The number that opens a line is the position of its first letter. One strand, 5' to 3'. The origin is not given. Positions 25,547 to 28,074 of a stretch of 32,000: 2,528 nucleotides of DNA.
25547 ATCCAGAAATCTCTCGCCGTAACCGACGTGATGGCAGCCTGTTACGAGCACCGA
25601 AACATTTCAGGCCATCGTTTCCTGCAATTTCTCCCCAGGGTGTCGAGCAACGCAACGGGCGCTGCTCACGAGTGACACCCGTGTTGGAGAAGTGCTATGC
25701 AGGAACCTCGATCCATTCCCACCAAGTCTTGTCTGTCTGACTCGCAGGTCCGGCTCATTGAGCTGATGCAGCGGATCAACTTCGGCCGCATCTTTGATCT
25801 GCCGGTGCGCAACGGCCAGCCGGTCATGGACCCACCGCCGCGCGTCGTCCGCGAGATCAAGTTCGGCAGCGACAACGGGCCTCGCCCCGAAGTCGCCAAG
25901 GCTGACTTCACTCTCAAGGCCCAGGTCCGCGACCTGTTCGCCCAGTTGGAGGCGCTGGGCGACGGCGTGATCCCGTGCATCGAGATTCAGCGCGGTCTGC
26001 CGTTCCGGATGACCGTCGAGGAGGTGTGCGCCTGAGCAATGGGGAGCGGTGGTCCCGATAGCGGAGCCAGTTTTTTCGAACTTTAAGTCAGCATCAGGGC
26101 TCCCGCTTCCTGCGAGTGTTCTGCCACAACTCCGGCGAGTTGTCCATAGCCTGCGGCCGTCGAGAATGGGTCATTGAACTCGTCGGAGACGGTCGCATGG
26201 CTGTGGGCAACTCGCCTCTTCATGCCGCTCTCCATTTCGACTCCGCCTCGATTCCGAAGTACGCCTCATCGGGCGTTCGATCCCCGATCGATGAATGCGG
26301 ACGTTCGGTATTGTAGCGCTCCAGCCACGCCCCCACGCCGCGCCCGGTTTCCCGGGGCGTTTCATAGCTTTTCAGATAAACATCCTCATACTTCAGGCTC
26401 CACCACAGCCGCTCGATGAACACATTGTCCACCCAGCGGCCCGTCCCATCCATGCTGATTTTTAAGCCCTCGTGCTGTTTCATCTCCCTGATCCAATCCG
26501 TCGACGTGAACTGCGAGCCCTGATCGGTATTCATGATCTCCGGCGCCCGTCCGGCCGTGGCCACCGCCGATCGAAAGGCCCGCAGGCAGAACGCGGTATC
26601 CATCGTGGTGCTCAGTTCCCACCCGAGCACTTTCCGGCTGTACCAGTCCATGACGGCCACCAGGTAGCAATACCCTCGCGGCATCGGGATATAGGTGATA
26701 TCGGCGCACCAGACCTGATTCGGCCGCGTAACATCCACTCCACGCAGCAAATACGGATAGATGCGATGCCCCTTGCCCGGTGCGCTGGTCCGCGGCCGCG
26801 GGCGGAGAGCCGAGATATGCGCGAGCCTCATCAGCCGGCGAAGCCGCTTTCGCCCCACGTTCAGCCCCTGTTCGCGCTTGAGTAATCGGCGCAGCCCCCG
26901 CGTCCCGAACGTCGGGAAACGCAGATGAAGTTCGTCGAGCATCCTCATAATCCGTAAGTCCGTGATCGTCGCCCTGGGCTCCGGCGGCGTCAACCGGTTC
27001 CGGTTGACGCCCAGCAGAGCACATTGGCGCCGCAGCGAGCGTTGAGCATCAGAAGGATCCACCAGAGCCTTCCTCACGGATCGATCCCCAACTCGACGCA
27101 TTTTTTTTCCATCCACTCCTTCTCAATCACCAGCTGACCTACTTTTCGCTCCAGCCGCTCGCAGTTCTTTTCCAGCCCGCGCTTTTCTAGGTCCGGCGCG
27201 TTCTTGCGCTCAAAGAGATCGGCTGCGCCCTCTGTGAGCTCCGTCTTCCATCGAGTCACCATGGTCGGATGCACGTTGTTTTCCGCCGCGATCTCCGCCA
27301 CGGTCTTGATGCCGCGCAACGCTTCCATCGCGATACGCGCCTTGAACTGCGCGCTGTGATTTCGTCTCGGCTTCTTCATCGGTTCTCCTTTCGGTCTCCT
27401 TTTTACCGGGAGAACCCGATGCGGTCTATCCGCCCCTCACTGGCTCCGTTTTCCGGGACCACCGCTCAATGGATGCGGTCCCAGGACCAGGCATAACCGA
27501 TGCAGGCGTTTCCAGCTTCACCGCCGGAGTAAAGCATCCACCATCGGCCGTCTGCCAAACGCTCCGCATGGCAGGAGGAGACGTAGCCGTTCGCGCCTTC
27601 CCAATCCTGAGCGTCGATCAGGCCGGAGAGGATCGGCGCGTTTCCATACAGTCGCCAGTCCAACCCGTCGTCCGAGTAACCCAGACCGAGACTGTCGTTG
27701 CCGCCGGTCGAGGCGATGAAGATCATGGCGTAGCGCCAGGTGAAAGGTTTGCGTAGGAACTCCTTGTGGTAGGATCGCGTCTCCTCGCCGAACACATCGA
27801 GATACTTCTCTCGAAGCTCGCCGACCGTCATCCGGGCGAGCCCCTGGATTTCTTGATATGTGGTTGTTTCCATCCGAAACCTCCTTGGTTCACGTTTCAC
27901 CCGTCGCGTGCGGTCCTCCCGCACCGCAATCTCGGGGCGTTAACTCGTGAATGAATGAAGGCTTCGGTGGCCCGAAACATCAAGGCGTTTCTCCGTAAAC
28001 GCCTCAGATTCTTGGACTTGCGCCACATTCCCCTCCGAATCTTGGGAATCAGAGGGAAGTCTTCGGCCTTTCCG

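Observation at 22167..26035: An XRE / ImmA(IrrE)-led cassette carries three consecutive proteins of unknown function, divergent from the RM/SIR2 block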

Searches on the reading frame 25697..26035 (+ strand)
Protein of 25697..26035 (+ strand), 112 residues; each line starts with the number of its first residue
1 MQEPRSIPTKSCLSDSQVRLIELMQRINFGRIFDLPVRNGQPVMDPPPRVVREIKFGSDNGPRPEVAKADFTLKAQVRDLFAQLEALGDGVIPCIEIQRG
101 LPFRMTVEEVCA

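Call 3: search_protein_families(library=pfam, proteins=[window:25697-26035:+], max_evalue=1)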
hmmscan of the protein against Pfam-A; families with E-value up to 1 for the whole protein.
window:25697-26035:+ (112 aa): 1 family
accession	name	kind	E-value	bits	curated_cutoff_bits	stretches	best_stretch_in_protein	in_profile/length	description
PF08641.17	Mis14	-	0.2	12.5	24.9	1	59-86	24-51/133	Kinetochore protein Mis14 like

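Call 4: search_protein_families(library=padloc, proteins=[window:25697-26035:+], max_evalue=1)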
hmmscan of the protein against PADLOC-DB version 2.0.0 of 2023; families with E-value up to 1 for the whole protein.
window:25697-26035:+ (112 aa): 0 families

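Call 5: search_protein_families(library=ncbifam, proteins=[window:25697-26035:+], max_evalue=1)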
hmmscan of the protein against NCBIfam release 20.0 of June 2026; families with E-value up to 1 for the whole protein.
window:25697-26035:+ (112 aa): 0 families

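Call 8: search_protein_families(library=phrogs, proteins=[window:25697-26035:+], max_evalue=0.1)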
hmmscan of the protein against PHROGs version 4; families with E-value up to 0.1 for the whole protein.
window:25697-26035:+ (112 aa): 0 families

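Call 68: find_homologous_proteins(query=window:25697-26035:+)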
Query window:25697-26035:+ (112 aa): 677 proteins with E <= 0.001 among 679 candidates; the best 120 are listed.
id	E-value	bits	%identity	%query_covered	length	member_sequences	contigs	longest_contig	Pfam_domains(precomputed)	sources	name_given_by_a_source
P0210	2.0e-63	229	93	100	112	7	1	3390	-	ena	-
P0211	2.2e-61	223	93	100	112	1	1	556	-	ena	-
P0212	1.3e-60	220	91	100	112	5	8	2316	-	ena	-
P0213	3.0e-58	213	87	100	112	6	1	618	-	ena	-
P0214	5.9e-58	212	88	100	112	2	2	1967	-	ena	-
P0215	7.4e-56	205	85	100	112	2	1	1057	-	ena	-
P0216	1.1e-55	204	84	100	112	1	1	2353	-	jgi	-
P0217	9.6e-55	201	84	100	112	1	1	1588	-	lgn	-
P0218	1.7e-54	201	83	100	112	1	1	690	-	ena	-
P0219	3.1e-53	197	83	96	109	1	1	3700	-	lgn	-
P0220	4.7e-53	196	83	100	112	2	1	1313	-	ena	-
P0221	7.6e-53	195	80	100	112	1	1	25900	-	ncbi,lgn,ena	-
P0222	8.1e-53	195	88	93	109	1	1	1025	-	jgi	-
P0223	8.3e-53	195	80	100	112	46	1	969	-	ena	-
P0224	1.2e-52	195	88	92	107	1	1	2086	-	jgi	-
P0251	5.4e-50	186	81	97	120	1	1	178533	-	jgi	-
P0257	1.7e-49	185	84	92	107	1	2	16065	-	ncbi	-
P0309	4.0e-45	170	76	93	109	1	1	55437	-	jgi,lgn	jgi:hypothetical protein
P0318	9.6e-45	169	77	92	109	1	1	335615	-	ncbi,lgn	-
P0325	2.3e-44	168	77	93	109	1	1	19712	-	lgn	-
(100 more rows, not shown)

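Call 69: find_encoding_contigs(protein=P0318, flank=8000, max_places=2)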
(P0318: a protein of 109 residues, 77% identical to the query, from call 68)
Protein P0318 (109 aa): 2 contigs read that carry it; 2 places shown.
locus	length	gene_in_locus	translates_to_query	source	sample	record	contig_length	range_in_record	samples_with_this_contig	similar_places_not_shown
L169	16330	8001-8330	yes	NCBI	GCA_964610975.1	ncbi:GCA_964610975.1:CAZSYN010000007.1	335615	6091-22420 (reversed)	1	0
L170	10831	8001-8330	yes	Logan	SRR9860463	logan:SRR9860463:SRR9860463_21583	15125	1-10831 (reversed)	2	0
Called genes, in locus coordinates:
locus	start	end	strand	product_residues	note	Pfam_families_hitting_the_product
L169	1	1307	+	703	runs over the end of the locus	PF00150:Cellulase (faint)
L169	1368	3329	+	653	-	PF03636:Glyco_hydro_65N, PF03632:Glyco_hydro_65m, PF22124:Glyco_hydro_95_cat (weak)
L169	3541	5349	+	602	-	-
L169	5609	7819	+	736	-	-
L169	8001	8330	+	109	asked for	-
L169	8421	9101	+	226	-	PF04542:Sigma70_r2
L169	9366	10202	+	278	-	PF13191:AAA_16 (faint), PF13479:AAA_24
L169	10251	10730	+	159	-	PF05037:DUF669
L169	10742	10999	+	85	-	-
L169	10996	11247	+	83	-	-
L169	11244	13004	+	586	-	PF00270:DEAD, PF04851:ResIII, PF00271:Helicase_C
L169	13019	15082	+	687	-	PF09250:Prim-Pol, PF13481:AAA_25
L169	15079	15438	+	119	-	-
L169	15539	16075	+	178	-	PF13384:HTH_23 (faint)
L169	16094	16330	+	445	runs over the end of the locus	PF02195:ParB_N, PF01555:N6_N4_Mtase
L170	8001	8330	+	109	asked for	-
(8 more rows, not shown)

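Call 70: find_encoding_contigs(protein=P0251, flank=8000, max_places=2)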
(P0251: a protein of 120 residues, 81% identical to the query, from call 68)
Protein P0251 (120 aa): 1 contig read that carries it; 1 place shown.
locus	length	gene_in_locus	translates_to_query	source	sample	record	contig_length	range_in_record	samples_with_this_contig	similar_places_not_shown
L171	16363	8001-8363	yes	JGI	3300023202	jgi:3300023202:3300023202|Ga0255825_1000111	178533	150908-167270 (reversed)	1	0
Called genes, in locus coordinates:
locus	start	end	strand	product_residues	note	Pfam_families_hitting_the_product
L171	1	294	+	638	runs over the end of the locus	-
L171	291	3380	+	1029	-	PF04313:HSDR_N, PF04851:ResIII, PF18766:SWI2_SNF2, PF00270:DEAD (faint), PF22679:T1R_D3-like, PF11867:T1RH-like_C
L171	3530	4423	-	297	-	PF06114:Peptidase_M78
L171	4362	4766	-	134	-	-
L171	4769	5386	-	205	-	PF04542:Sigma70_r2 (faint)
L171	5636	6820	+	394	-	-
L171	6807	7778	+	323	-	-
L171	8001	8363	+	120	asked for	-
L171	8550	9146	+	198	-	PF04542:Sigma70_r2 (weak)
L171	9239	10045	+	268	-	PF12684:DUF3799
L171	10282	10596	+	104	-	-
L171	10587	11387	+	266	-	PF13479:AAA_24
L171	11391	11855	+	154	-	PF05037:DUF669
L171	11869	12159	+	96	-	-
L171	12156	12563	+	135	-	PF05866:RusA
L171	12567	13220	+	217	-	PF14359:DUF4406, PF19905:DUF6378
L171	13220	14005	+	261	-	PF00149:Metallophos, PF12850:Metallophos_2 (weak)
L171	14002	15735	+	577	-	PF00270:DEAD, PF04851:ResIII, PF00271:Helicase_C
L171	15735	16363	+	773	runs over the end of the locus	PF09250:Prim-Pol, PF13148:DUF3987 (weak)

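Call 73: search_protein_families(library=padloc, proteins=[L169:3541-5349:+, L169:5609-7819:+, L171:4362-4766:-, L171:4769-5386:-], max_evalue=0.001)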
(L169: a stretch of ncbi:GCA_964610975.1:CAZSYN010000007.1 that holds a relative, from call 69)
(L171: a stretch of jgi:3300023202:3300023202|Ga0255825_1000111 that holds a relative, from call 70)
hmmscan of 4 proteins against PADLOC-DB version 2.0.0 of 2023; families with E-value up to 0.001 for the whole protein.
L169:3541-5349:+ (602 aa): 0 families

L169:5609-7819:+ (736 aa): 0 families

L171:4362-4766:- (134 aa): 0 families

L171:4769-5386:- (205 aa): 0 families

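Call 86: find_encoding_contigs(protein=P0309, flank=7000, max_places=1)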
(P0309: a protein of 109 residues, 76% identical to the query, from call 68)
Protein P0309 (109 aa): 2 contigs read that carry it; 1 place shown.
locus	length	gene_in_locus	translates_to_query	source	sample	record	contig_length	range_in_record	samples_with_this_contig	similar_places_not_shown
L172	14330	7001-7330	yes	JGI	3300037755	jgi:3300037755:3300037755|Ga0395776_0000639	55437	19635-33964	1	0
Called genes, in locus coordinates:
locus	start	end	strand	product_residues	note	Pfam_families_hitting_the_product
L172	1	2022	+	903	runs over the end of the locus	PF04851:ResIII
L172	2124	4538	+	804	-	-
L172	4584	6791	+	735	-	-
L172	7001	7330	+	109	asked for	-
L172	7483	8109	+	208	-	-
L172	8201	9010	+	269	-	PF12684:DUF3799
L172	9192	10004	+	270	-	PF13479:AAA_24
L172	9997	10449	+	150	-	PF05037:DUF669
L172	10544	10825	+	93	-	PF05866:RusA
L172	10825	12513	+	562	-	PF00270:DEAD, PF04851:ResIII, PF00271:Helicase_C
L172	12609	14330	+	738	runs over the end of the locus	PF13148:DUF3987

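Call 87: find_encoding_contigs(protein=P0257, flank=7000, max_places=1)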
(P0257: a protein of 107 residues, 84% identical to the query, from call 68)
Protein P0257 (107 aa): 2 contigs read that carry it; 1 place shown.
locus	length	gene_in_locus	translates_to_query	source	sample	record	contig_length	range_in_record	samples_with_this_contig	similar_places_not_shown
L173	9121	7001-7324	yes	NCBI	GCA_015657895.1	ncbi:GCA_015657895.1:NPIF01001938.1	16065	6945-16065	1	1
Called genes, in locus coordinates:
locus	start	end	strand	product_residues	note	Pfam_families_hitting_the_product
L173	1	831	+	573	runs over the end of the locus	PF01580:FtsK_SpoIIIE (faint), PF01935:DUF87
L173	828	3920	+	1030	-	PF04313:HSDR_N, PF04851:ResIII, PF18766:SWI2_SNF2, PF00270:DEAD (faint), PF22679:T1R_D3-like, PF11867:T1RH-like_C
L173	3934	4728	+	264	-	-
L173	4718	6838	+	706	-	PF06508:QueC (weak)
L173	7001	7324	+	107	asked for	-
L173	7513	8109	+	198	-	PF04542:Sigma70_r2 (weak)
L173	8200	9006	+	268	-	PF12684:DUF3799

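Call 88: find_encoding_contigs(protein=P0325, flank=7000, max_places=1)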
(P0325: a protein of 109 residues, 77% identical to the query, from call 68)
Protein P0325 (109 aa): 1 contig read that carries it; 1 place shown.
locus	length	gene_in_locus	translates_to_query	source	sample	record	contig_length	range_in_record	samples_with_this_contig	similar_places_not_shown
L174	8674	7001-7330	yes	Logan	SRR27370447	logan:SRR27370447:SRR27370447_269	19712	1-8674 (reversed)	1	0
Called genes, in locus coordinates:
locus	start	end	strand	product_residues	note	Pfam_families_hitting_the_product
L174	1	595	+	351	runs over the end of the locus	PF13784:Fic_N (weak), PF02661:Fic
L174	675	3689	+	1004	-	PF04313:HSDR_N, PF00270:DEAD (weak), PF04851:ResIII, PF18766:SWI2_SNF2, PF22679:T1R_D3-like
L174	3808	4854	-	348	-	PF00078:RVT_1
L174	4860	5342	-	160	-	-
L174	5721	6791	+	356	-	-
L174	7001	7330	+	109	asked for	-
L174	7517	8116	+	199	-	-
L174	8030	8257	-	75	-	-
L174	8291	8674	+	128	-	?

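Call 97: search_solved_structures(query=window:25697-26035:+, max_evalue=1)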
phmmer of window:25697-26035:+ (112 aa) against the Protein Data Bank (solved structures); distinct sequences matched with E-value up to 1: 1.
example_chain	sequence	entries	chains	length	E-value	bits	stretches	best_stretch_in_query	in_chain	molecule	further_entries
5x3h_A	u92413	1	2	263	0.066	16.8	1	48-82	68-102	Uracil-DNA glycosylase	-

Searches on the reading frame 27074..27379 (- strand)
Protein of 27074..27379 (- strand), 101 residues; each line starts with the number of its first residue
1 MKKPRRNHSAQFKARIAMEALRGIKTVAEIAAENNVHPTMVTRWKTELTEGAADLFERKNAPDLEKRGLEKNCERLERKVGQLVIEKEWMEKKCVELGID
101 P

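Call 29: search_protein_families(library=pfam, proteins=[window:27074-27379:-], max_evalue=0.001)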
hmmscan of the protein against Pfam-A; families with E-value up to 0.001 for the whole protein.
window:27074-27379:- (101 aa): 3 families
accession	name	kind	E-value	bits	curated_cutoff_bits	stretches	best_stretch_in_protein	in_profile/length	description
PF01527.26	HTH_Tnp_1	-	1.5e-07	31.9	24.1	1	4-62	3-61/75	Transposase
PF13518.12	HTH_28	-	2.3e-05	24.8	25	1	12-53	1-42/52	Helix-turn-helix domain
PF13542.12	HTH_Tnp_ISL3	-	5.2e-05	23.1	27.4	1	4-44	8-46/51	Helix-turn-helix domain of transposase family ISL3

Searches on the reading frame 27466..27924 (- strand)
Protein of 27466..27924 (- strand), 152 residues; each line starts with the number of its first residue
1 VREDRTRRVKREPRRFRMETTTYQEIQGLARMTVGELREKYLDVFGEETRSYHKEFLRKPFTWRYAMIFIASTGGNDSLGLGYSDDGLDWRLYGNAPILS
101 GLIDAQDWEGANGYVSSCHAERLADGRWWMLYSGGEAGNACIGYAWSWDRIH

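Call 29: search_protein_families(library=pfam, proteins=[window:27466-27924:-], max_evalue=0.001)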
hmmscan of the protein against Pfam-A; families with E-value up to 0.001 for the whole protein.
window:27466-27924:- (152 aa): 1 family
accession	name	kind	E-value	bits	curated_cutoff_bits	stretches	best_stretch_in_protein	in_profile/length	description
PF11149.13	DUF2924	-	3.5e-06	27.8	31.2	1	24-64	2-42/135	Protein of unknown function (DUF2924)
